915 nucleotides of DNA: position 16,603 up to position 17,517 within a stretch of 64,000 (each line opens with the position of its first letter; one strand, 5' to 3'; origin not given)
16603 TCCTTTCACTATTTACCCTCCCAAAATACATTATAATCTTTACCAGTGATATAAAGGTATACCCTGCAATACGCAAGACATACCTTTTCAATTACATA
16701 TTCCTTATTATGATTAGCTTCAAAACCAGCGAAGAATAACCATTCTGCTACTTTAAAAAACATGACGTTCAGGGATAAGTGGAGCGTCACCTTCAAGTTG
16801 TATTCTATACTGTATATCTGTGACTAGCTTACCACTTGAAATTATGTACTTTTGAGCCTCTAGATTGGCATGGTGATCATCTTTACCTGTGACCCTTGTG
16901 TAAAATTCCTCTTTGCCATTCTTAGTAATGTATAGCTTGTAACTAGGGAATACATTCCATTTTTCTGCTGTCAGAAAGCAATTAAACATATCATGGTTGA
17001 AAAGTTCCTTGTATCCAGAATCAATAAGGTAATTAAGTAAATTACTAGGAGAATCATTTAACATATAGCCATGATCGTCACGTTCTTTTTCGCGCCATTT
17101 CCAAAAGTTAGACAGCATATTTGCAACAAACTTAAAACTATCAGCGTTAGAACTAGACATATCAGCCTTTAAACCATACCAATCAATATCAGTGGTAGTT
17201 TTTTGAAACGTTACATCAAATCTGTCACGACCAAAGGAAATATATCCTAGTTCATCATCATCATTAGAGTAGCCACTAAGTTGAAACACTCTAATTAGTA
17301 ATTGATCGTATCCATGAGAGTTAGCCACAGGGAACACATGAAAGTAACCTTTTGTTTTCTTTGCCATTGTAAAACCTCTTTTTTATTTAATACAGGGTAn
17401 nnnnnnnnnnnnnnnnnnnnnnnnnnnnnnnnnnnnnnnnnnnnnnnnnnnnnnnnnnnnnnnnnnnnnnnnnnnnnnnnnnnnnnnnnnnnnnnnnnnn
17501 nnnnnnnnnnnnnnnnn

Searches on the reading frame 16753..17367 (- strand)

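Call 3: search_protein_families(library=pfam, proteins=[window:16753-17367:-], max_evalue=0.1)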
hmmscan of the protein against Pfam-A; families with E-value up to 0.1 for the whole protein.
window:16753-17367:- (204 aa): 1 family
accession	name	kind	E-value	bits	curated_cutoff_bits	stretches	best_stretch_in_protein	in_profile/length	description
PF17602.7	DUF5498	-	0.078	13.9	27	0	116-178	21-83/96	Family of unknown function (DUF5498)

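Call 4: search_protein_families(library=padloc, proteins=[window:16753-17367:-], max_evalue=0.1)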
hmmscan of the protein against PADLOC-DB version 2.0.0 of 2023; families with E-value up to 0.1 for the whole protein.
window:16753-17367:- (204 aa): 0 families

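Call 5: search_protein_families(library=phrogs, proteins=[window:16753-17367:-], max_evalue=0.01)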
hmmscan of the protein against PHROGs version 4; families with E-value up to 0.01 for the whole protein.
window:16753-17367:- (204 aa): 0 families

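Call 7: search_protein_families(library=ncbifam, proteins=[window:16753-17367:-], max_evalue=0.01)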
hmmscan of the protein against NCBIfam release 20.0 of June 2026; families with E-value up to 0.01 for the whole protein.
window:16753-17367:- (204 aa): 0 families
